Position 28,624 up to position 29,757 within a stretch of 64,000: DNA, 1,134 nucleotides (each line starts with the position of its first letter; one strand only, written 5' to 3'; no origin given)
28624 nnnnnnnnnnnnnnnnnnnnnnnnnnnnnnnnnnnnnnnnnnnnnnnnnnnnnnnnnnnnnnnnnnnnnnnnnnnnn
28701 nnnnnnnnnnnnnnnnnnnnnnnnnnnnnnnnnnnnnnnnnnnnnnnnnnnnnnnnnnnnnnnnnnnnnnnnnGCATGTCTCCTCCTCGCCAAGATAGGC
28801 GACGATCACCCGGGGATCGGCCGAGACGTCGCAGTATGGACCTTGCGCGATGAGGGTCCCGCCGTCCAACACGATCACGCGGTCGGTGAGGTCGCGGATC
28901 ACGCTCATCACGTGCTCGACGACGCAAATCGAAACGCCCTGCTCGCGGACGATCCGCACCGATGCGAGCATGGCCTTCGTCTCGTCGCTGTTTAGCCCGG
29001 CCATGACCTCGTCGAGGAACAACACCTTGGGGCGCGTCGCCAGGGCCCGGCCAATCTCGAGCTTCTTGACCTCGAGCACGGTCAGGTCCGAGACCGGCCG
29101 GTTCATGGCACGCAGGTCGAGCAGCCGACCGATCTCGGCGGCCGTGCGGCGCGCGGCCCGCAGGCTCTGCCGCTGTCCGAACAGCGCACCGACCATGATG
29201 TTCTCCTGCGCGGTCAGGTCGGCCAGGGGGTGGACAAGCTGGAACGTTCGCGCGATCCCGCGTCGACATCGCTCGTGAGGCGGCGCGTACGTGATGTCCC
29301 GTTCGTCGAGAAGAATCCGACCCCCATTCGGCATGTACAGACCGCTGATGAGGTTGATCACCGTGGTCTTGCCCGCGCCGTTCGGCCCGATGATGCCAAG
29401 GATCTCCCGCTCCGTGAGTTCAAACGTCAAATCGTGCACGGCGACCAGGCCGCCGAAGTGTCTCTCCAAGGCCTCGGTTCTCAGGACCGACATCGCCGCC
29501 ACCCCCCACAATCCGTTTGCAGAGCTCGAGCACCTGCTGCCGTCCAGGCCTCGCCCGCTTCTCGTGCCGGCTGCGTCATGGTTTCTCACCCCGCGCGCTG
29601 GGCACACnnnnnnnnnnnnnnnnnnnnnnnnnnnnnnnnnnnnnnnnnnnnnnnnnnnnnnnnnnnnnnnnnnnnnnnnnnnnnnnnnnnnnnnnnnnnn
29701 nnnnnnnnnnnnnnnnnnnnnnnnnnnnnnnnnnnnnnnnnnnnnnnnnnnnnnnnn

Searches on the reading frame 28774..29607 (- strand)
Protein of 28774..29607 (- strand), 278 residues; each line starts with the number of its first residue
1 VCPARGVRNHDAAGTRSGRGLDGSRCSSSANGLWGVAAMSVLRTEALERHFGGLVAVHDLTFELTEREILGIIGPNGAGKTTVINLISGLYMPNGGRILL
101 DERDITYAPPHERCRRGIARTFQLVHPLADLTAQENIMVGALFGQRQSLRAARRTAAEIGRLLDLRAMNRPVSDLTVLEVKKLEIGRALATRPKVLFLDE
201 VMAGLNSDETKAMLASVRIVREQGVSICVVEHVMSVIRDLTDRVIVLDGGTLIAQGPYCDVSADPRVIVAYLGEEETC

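Call 84: search_protein_families(library=pfam, proteins=[window:28774-29607:-], max_evalue=0.00001)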
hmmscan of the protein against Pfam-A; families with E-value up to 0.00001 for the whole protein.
window:28774-29607:- (278 aa): 2 families
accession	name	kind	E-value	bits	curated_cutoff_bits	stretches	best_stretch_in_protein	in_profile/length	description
PF00005.33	ABC_tran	-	3.8e-25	89.5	25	1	58-202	2-136/137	ABC transporter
PF12399.14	BCA_ABC_TP_C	-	2.6e-07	30.5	25.5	1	252-276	2-26/27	Branched-chain amino acid ATP-binding cassette transporter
